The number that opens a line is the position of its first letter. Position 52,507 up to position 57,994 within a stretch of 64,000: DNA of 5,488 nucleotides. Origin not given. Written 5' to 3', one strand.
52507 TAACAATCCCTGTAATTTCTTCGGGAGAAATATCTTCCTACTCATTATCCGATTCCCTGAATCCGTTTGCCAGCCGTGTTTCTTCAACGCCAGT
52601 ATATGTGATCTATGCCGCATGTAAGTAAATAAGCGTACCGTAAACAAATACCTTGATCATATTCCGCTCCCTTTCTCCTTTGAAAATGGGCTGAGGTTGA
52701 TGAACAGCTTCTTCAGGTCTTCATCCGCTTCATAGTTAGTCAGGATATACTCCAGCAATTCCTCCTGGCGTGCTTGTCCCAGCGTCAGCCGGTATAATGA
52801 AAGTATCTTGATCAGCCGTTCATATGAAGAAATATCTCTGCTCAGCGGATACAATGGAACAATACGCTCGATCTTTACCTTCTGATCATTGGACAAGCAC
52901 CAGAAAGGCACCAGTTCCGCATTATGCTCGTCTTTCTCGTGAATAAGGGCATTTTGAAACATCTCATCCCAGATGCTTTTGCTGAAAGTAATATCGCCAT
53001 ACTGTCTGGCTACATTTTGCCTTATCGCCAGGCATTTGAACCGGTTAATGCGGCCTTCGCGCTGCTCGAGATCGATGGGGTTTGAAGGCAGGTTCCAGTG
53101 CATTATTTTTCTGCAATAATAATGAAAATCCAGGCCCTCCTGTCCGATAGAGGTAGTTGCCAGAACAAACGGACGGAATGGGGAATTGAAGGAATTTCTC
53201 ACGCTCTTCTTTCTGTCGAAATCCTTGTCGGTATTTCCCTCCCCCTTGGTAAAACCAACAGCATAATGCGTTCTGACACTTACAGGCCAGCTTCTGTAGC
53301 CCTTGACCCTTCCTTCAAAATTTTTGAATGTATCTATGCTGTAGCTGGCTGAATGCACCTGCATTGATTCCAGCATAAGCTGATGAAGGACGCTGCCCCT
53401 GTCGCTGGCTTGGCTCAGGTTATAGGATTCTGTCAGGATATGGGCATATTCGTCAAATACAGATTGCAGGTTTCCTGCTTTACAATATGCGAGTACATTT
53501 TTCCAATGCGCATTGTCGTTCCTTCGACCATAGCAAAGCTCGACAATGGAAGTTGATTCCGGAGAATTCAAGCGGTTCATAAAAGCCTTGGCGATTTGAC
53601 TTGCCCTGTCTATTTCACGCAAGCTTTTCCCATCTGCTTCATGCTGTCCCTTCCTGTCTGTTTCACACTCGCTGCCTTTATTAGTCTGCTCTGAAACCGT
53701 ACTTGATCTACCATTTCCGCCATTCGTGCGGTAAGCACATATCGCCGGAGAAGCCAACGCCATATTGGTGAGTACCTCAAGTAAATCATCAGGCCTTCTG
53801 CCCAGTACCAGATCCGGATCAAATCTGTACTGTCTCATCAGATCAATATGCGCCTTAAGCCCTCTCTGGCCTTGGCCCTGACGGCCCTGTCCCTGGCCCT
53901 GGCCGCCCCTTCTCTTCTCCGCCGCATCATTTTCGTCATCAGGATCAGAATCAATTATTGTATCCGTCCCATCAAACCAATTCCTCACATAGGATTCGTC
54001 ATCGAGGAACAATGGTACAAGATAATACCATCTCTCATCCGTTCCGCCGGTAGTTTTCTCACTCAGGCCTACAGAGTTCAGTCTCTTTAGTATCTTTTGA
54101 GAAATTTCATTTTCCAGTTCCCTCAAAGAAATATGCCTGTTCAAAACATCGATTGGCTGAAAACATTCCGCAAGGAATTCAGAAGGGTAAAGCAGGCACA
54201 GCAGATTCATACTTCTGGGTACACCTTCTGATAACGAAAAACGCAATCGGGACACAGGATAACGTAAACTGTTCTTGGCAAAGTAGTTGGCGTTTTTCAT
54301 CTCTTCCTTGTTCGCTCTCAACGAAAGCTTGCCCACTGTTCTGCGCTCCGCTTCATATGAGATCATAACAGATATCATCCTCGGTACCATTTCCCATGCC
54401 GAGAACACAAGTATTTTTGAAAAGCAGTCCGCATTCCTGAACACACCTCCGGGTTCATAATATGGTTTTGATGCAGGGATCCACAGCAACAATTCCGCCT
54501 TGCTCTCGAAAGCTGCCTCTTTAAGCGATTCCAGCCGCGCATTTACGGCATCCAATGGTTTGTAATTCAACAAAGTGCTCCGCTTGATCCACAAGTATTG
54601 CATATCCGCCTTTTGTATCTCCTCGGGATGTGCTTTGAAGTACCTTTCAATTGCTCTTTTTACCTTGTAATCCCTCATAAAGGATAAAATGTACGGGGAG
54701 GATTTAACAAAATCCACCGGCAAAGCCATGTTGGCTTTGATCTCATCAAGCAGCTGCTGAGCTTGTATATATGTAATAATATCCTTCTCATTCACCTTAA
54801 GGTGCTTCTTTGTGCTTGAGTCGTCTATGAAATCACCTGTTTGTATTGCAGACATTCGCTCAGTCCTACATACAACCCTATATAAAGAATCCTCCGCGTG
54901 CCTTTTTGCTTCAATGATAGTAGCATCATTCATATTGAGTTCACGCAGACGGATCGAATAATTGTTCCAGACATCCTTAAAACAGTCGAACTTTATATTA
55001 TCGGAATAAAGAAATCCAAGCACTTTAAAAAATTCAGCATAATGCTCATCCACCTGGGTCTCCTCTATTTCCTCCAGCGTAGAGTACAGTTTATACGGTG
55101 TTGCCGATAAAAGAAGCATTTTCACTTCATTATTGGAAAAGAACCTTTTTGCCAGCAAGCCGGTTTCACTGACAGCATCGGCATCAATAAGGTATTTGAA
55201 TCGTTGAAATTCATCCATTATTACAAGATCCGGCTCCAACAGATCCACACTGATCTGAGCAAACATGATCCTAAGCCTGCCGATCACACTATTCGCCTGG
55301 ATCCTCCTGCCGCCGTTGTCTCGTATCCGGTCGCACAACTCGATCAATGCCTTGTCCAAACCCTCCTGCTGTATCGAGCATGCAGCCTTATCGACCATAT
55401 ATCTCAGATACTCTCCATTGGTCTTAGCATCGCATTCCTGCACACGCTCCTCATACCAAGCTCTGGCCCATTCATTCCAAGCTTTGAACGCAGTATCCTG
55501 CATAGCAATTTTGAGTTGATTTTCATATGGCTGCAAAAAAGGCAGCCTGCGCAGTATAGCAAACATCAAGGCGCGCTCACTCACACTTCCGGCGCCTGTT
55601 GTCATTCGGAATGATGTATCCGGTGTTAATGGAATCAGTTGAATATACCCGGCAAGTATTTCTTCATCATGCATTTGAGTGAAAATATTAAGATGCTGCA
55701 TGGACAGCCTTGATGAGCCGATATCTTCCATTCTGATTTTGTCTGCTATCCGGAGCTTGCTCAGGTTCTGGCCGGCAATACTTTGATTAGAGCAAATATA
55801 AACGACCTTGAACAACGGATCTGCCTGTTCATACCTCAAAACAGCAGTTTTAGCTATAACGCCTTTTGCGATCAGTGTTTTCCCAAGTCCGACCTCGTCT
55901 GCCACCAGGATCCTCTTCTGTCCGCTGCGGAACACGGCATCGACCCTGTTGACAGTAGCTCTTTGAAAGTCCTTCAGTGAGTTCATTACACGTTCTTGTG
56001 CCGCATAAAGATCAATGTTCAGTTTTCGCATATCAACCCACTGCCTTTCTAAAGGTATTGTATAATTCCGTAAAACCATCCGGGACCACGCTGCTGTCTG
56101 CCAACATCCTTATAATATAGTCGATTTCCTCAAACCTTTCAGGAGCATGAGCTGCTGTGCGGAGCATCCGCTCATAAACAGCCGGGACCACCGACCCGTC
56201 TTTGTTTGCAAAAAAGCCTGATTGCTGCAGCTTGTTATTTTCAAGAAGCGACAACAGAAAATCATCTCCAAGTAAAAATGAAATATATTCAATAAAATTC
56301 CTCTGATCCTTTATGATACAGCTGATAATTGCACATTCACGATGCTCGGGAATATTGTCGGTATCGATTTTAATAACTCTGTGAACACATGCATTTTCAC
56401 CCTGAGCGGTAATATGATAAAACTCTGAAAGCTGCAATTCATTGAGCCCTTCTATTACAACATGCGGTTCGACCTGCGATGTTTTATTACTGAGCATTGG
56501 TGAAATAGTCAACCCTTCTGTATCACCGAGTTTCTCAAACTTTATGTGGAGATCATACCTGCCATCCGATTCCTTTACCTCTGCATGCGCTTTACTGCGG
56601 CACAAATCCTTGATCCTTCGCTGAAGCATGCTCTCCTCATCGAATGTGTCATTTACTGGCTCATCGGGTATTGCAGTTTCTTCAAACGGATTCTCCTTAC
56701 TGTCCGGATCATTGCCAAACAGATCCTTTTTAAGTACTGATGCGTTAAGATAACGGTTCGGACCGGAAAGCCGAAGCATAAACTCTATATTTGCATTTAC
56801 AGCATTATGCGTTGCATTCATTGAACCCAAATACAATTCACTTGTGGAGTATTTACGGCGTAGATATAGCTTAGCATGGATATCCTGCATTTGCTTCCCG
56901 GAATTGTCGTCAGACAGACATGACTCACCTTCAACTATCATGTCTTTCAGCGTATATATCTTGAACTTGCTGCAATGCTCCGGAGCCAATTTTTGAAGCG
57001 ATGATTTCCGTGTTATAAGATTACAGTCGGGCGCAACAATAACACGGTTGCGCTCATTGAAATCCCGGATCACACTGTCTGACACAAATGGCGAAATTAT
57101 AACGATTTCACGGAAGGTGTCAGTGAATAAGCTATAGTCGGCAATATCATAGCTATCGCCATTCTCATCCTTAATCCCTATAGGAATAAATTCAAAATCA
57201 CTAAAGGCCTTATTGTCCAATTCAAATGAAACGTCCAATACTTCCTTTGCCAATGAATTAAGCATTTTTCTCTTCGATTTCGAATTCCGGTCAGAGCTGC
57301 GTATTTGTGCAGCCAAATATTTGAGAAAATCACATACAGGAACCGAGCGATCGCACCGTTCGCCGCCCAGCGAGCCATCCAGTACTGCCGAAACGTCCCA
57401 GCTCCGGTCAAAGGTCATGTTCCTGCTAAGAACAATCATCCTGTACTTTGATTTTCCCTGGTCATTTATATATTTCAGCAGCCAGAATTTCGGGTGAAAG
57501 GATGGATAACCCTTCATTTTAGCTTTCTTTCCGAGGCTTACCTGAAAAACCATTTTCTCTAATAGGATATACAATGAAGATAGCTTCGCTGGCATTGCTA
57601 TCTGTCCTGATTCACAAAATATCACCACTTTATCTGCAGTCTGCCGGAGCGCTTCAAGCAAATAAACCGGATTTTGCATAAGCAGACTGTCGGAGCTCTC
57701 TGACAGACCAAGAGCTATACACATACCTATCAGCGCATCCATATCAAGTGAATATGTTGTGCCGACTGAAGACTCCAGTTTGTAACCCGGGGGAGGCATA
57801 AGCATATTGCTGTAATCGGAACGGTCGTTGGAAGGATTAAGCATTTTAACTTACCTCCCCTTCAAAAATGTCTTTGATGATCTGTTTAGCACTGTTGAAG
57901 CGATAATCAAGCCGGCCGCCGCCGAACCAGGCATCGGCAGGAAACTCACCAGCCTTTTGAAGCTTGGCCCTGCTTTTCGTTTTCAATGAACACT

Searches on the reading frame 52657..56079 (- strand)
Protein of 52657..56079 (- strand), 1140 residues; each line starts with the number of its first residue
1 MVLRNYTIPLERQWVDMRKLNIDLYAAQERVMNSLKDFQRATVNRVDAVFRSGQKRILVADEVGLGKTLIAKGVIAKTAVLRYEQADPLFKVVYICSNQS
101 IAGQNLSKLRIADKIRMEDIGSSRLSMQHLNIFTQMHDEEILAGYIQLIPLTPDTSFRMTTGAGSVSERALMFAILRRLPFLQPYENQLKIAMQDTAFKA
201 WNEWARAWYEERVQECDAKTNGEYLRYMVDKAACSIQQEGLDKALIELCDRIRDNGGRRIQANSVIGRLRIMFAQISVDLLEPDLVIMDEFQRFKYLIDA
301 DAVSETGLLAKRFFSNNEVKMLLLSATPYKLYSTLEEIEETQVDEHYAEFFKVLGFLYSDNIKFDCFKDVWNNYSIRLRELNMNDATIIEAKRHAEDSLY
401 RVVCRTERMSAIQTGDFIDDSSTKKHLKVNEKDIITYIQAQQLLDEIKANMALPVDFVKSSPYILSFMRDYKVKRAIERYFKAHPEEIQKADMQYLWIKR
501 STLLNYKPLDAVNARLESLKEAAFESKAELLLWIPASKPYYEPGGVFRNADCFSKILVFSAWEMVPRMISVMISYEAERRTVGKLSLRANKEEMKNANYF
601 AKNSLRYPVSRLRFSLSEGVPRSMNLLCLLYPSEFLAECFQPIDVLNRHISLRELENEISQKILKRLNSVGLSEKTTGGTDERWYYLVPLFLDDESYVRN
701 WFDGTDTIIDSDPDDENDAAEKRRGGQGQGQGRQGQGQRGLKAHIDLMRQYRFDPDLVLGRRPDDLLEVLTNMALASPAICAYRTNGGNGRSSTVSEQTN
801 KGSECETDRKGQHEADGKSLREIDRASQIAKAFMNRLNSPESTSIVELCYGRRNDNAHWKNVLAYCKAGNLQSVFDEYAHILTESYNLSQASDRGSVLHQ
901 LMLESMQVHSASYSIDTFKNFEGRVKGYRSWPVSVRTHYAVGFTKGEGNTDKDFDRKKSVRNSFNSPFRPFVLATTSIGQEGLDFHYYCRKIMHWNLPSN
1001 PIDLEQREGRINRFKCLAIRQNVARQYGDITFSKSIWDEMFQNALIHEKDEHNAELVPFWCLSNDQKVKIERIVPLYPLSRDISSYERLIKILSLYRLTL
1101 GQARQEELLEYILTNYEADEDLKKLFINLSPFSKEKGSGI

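Call 18: search_protein_families(library=pfam, proteins=[window:52657-56079:-], max_evalue=0.001)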
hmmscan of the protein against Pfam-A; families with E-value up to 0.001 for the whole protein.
window:52657-56079:- (1140 aa): 3 families
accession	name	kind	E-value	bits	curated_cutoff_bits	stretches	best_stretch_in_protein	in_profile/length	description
PF00271.37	Helicase_C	-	1.1e-05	26.1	23.5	1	956-1014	53-109/110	Helicase conserved C-terminal domain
PF04851.21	ResIII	-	3.5e-05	24.2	22.5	1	35-110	4-74/164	Type III restriction enzyme, res subunit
PF00270.35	DEAD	-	6.3e-05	23.2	26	0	267-329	103-161/167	DEAD/DEAH box helicase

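Call 21: search_protein_families(library=padloc, proteins=[window:52657-56079:-], max_evalue=0.001)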
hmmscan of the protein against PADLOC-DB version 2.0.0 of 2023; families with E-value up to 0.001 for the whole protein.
window:52657-56079:- (1140 aa): 23 families
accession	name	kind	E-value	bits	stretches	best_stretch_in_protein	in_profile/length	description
PDLC03830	ZacC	-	0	1040.8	1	27-1133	5-1018/1019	-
PDLC04556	PDC-M27C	-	1.3e-19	68.1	1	956-1014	742-800/892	-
PDLC04554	PDC-M27C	-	2.4e-16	57.1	1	956-1014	755-813/1217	-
PDLC02621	DrmD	-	1.8e-13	47.7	1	955-1014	561-623/1040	DrmD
PDLC04555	PDC-M27C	-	6.3e-12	43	1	916-1014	456-550/656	-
PDLC02572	DrmA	-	1.6e-11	41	1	956-1014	560-621/1043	DrmA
PDLC02623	DrmD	-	4.2e-11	39.3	1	957-1023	567-632/1040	DrmD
PDLC02633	DrmD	-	9.5e-11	38.4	1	950-1018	564-632/839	DrmD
PDLC02504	BrxHI|BrxHII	-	1.1e-10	38.2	2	950-1015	520-582/971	BrxHII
PDLC02843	DpdE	-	1.4e-10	37.8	1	973-1027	623-678/1091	DpdE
PDLC02500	BrxHI|BrxHII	-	7.6e-10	36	1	942-1014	504-573/933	BrxHI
PDLC02634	DrmD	-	1.9e-09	33.9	1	962-1040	532-608/900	DrmD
PDLC02840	DpdE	-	2.2e-09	34.1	0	969-1014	609-654/1091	DpdE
PDLC02846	DpdE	-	2.7e-08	30.1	1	972-1015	618-661/1034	DpdE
PDLC02632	DrmD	-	1e-07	28.9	1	972-1014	582-624/662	DrmD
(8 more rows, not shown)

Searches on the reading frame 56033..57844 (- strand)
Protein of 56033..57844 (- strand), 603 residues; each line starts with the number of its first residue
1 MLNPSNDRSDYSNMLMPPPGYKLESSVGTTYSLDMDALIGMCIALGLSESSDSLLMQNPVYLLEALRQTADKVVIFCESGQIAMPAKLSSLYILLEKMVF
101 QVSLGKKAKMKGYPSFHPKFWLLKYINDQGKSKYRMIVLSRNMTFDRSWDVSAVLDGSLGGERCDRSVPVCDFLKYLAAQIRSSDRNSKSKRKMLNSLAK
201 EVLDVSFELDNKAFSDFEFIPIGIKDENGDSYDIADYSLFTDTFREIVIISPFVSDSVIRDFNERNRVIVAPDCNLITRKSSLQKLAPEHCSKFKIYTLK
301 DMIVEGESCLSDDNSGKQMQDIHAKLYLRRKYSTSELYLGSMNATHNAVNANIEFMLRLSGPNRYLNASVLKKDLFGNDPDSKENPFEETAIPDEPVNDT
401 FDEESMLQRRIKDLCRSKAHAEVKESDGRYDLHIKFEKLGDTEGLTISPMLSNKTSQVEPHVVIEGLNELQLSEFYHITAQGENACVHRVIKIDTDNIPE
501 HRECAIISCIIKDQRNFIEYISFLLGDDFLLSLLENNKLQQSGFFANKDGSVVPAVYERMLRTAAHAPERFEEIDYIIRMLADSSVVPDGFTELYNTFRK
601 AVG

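Call 18: search_protein_families(library=pfam, proteins=[window:56033-57844:-], max_evalue=0.001)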
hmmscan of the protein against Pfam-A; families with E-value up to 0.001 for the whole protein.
window:56033-57844:- (603 aa): 0 families

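Call 21: search_protein_families(library=padloc, proteins=[window:56033-57844:-], max_evalue=0.001)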
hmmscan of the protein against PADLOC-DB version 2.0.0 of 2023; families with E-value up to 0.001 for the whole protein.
window:56033-57844:- (603 aa): 1 family
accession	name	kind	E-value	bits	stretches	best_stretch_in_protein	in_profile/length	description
PDLC03829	ZacB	-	2.8e-150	500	1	1-602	1-581/586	-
